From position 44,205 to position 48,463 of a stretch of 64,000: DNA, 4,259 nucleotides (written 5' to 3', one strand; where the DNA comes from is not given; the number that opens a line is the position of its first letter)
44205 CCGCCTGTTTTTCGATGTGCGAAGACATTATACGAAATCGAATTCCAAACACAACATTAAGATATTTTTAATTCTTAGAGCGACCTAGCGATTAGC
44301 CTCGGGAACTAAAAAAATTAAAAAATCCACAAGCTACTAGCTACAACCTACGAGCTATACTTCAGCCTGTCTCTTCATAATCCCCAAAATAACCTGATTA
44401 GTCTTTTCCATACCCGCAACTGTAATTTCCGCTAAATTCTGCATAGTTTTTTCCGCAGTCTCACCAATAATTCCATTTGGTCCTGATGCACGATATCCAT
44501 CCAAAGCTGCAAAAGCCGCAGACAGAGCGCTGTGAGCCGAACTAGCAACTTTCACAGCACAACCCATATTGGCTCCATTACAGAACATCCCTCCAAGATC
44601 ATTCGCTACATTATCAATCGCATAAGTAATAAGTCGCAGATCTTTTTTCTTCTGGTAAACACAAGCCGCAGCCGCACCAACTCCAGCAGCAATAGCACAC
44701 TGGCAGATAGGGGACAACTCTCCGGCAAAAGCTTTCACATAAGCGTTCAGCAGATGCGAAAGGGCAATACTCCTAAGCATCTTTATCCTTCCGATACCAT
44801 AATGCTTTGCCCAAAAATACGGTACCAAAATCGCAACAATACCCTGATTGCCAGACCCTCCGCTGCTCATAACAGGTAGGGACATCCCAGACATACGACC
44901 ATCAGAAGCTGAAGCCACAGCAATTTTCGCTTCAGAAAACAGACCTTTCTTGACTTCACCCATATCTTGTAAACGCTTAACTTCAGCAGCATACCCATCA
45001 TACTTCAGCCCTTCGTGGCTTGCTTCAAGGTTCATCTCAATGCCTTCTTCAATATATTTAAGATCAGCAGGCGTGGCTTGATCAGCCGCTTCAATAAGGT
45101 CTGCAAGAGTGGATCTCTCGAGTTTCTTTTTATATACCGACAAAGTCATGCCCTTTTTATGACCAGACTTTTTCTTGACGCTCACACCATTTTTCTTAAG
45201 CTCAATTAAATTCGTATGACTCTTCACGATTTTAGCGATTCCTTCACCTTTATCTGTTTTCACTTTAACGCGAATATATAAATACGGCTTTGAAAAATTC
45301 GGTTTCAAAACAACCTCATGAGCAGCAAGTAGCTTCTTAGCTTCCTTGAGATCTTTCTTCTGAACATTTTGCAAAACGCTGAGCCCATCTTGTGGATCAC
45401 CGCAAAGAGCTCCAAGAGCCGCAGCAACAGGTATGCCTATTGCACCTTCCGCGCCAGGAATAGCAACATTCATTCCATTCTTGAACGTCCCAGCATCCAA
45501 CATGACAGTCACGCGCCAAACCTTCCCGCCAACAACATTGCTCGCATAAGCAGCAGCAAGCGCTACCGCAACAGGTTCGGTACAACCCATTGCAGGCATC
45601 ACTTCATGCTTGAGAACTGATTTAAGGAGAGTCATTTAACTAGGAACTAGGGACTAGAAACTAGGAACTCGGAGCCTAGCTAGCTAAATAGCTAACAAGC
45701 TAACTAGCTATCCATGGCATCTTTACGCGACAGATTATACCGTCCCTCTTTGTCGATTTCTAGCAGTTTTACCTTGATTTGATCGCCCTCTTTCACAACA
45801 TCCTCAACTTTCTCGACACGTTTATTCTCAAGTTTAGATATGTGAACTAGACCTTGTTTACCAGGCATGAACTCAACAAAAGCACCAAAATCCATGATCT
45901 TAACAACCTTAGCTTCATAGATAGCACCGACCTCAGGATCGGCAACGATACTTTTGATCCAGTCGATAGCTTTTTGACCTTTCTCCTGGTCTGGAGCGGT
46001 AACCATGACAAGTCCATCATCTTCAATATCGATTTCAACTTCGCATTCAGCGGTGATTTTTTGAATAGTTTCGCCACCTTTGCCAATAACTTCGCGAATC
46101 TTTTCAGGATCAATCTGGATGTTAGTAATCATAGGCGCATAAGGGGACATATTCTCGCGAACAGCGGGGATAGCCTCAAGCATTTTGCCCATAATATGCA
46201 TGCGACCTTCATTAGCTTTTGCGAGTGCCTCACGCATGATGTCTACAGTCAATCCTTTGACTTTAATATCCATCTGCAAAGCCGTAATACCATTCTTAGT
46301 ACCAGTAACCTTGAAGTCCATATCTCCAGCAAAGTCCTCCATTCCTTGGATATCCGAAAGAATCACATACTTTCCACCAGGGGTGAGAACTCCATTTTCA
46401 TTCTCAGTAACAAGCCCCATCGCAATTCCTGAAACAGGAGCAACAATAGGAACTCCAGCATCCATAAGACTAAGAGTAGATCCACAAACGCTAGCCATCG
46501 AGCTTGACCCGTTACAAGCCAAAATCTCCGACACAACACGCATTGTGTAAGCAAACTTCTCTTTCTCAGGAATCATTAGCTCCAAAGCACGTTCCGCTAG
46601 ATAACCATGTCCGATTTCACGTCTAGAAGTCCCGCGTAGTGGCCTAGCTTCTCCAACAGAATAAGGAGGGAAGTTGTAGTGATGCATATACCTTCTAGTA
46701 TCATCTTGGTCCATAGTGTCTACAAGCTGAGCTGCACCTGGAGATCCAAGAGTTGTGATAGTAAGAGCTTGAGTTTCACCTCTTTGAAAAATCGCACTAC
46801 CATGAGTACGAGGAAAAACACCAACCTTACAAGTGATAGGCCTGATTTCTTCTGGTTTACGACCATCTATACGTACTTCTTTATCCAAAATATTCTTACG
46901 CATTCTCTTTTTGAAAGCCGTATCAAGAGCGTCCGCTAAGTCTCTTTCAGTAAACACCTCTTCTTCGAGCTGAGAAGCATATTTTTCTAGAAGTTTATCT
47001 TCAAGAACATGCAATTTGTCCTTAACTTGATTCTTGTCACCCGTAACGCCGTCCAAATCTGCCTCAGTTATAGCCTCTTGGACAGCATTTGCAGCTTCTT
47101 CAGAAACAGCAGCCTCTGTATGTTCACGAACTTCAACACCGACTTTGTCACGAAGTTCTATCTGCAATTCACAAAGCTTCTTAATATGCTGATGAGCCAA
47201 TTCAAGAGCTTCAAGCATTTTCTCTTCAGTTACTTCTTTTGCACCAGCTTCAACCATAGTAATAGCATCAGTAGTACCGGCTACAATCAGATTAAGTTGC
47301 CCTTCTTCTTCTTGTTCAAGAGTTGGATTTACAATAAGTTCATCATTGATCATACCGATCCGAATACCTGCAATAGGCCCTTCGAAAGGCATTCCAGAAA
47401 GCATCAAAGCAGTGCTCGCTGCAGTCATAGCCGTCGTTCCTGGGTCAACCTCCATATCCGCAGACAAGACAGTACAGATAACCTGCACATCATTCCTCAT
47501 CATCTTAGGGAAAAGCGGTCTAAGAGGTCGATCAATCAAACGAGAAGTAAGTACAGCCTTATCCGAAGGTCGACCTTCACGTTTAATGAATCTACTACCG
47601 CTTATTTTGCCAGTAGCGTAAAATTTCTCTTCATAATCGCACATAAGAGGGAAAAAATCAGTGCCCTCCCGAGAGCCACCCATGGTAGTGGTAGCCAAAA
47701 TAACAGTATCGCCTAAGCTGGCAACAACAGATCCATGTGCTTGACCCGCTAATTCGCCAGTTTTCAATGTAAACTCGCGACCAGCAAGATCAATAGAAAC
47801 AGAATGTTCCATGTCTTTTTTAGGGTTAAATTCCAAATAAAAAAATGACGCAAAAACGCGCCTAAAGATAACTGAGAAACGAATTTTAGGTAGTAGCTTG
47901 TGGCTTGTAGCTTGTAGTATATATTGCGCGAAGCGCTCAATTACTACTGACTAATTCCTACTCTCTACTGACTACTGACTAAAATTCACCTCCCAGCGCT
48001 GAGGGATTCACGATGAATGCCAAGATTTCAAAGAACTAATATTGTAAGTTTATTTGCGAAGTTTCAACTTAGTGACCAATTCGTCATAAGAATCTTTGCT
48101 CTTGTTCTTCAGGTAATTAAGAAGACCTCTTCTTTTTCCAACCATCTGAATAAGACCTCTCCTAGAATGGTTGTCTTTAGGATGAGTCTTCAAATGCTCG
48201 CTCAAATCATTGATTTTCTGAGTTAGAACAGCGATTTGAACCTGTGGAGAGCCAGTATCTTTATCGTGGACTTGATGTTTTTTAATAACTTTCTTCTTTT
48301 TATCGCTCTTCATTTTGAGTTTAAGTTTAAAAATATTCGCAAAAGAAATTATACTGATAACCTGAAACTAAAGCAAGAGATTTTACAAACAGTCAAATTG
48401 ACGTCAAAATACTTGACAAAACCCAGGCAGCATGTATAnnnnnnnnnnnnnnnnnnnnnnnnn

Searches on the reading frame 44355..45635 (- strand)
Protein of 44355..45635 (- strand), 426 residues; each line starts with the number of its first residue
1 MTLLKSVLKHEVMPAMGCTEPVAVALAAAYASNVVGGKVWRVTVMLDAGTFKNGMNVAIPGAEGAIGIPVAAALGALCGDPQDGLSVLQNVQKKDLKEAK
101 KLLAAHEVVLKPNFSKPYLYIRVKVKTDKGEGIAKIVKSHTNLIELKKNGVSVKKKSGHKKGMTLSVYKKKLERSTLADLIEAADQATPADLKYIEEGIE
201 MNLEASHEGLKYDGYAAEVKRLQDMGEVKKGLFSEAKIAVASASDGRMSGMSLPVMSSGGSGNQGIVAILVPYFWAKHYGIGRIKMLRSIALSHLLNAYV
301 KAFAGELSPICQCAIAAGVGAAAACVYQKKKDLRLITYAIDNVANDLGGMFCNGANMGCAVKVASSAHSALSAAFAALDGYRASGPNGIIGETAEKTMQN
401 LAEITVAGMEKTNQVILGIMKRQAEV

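Call 12: search_protein_families(library=pfam, proteins=[window:44355-45635:-])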
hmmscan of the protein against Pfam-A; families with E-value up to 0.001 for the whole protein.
window:44355-45635:- (426 aa): 1 family
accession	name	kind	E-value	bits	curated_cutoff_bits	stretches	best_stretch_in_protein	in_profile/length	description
PF03313.21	SDH_alpha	-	3.7e-46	158.4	26.4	1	83-417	2-259/260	Serine dehydratase alpha chain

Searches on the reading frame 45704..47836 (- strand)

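Call 10: search_protein_families(library=pfam, proteins=[window:45704-47836:-])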
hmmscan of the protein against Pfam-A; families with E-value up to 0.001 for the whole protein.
window:45704-47836:- (710 aa): 5 families
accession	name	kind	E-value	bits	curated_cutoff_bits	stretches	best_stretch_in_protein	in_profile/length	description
PF01138.27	RNase_PH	-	1.7e-57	193.9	25.5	2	19-150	2-130/130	3' exoribonuclease family, domain 1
PF03725.20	RNase_PH_C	-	1.8e-23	82.7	20.8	2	153-216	1-66/67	3' exoribonuclease family, domain 2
PF00575.29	S1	-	6.5e-20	71.7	22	1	634-705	2-74/74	S1 RNA binding domain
PF00013.35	KH_1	-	1.2e-09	38.2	21.5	1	572-628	3-65/66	KH domain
PF03726.19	PNPase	-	3.1e-08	34.4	24.6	1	241-327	3-81/81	Polyribonucleotide nucleotidyltransferase, RNA binding domain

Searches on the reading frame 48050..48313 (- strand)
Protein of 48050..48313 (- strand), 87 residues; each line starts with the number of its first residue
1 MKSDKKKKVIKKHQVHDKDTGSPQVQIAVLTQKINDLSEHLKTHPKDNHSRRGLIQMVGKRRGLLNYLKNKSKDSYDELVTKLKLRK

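Call 57: search_protein_families(library=pfam, proteins=[window:48050-48313:-], max_evalue=0.0001)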
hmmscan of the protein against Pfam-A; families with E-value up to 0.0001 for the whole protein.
window:48050-48313:- (87 aa): 1 family
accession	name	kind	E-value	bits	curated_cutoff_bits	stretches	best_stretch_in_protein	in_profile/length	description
PF00312.27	Ribosomal_S15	-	3.1e-34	117.4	31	1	6-86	1-81/81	Ribosomal protein S15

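Call 64: find_encoding_contigs(protein=window:48050-48313:-, flank=4000, max_places=10)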
Protein window:48050-48313:- (87 aa): 2 contigs read that carry it; 2 places shown.
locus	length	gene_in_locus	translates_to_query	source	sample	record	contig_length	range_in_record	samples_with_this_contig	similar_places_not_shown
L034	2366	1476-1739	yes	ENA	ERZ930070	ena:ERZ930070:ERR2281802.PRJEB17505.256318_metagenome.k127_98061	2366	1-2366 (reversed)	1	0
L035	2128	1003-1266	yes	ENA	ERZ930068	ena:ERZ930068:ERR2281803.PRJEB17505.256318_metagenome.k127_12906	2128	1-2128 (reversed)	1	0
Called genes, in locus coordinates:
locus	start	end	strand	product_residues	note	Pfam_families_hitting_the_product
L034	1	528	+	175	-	?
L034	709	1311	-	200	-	-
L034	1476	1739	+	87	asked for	PF00312:Ribosomal_S15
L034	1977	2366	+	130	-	?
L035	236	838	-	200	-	-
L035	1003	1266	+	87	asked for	PF00312:Ribosomal_S15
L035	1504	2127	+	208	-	?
